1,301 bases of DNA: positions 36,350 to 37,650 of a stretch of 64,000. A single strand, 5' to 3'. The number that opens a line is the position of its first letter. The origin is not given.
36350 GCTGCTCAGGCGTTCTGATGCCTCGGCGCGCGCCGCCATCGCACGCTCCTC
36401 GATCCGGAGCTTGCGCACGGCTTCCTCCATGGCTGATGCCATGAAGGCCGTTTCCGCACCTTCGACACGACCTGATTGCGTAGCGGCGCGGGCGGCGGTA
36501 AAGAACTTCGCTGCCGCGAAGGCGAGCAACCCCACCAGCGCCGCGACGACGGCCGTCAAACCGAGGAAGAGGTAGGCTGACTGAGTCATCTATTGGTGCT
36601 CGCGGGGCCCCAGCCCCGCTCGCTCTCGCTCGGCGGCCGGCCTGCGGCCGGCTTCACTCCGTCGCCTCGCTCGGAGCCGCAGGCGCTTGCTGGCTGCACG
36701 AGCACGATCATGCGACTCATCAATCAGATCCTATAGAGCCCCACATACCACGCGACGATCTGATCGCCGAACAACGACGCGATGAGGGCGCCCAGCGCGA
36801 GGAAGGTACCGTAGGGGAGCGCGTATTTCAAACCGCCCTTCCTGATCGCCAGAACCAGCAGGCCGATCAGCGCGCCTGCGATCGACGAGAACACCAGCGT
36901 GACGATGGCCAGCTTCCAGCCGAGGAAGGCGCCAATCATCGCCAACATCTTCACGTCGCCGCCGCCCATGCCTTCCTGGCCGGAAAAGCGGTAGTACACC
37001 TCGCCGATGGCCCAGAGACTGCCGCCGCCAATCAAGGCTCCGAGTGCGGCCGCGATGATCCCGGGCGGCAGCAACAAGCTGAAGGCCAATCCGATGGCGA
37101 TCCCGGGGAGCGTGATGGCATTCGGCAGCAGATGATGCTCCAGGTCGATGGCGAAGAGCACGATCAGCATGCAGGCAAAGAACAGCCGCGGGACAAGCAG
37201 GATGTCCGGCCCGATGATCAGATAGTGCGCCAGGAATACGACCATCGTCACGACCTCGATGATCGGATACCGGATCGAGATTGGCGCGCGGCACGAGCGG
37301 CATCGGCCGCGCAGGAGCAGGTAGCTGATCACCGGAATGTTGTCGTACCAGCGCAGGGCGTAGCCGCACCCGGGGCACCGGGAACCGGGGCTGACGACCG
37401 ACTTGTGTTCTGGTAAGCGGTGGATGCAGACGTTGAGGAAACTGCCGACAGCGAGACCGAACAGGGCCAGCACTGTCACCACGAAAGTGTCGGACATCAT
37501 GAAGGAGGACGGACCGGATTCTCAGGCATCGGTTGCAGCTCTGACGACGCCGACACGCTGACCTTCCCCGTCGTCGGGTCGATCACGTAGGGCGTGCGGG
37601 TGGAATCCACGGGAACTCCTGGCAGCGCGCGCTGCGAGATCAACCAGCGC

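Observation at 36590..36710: ~90-nt dispersed intergenic element with conserved flanks and a covarying central hairpin (second copy at 2713-2803)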

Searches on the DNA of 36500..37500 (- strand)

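Call 19: search_rna_families(source=window, start=36500, end=36800, threshold=evalue, max_evalue=10)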
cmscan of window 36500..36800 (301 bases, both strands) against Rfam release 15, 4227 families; matches with E-value up to 10: 1.
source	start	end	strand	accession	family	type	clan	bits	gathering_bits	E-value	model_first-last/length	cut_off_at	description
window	36748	36800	+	RF01121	sR38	Gene; snRNA; snoRNA; CD-box;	-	12.3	50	1.3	1-53/59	3'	Small nucleolar RNA sR38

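Call 55: search_with_rna_model(model_id=R1, sources=[L121, L122, L123, L124, L125, L126, L127, L128, L129, L130, L131, L132, L133, L134, L135, L136, L137, L138, L139, L140, L141, L142, L143, L144, L145, L146, L147, L148, L149, L150, L151, L152, L153, L154, L155, L156, L157, L158, L159, L160, L161, L162, L163, L164, L165, L166, L167, L168, L169, L170, L171, L172, L173, L174, L175, L176, L177, L178, L179, L180, L181, L182, L183, L184, L185, L186, L187, L188, L189, L190, L191, L192, L193, L194, L195, L196, L197, L198, L199, L200], max_evalue=0.01)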
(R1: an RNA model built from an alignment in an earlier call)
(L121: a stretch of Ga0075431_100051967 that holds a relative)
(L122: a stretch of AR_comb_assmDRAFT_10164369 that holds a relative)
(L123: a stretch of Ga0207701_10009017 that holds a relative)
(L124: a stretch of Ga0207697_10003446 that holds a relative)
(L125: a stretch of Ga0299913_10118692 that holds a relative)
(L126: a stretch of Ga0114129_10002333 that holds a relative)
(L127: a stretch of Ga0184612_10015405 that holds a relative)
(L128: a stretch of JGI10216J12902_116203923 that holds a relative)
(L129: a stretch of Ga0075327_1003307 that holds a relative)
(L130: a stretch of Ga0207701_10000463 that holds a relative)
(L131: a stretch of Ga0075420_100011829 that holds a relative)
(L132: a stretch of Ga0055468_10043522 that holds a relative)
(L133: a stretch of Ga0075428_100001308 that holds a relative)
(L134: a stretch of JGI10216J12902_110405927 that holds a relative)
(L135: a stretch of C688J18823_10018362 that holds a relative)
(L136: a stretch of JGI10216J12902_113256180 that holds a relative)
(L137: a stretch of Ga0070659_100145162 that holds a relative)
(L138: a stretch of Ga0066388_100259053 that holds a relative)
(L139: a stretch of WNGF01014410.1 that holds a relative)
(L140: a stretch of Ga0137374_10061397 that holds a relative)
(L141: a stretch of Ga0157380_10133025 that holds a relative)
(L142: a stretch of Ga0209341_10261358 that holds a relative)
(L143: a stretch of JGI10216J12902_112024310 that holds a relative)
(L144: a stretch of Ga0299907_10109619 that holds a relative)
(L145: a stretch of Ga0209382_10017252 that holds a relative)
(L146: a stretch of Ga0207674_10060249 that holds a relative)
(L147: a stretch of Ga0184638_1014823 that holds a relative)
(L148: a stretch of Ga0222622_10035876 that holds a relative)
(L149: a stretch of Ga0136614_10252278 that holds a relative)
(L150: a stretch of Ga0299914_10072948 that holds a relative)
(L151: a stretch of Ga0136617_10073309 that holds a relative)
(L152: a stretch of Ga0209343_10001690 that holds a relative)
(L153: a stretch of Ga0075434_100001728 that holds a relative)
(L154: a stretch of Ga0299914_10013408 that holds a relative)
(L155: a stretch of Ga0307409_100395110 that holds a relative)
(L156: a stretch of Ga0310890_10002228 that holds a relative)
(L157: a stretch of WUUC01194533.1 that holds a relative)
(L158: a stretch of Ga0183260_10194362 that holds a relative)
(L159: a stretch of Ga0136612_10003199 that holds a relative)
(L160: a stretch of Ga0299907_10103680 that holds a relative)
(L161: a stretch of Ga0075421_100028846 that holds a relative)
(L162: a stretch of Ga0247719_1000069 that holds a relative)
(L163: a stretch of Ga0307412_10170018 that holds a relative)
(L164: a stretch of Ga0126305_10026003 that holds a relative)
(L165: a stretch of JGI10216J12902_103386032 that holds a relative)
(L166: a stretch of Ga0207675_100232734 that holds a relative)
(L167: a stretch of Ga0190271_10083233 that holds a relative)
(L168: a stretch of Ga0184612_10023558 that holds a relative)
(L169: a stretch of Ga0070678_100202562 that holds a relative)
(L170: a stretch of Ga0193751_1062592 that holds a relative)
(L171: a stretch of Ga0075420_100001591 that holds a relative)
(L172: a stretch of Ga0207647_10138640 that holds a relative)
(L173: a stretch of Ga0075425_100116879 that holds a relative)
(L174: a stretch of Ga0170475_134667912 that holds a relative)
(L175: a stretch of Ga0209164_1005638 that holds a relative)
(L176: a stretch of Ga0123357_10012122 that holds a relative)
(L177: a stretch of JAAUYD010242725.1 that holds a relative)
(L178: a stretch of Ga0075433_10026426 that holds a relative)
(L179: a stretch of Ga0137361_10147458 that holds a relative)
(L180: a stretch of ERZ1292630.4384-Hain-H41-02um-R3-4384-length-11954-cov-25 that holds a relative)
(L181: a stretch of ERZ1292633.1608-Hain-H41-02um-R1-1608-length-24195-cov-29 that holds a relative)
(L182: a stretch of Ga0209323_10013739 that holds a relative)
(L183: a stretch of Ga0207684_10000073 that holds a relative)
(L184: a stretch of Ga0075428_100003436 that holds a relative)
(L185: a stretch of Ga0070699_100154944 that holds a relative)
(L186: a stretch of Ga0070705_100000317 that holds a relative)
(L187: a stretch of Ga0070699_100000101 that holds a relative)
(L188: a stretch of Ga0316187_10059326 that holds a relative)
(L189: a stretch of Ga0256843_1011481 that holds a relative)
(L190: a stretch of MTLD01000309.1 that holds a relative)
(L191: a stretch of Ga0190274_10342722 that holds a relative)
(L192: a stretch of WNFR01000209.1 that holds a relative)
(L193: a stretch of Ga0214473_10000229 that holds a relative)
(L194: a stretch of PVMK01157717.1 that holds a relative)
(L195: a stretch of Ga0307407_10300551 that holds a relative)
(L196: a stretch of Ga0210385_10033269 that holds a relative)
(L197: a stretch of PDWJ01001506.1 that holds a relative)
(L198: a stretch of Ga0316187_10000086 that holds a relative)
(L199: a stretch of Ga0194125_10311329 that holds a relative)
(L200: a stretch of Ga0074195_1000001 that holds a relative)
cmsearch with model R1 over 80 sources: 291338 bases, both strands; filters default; matches with E-value up to 0.01: 0.
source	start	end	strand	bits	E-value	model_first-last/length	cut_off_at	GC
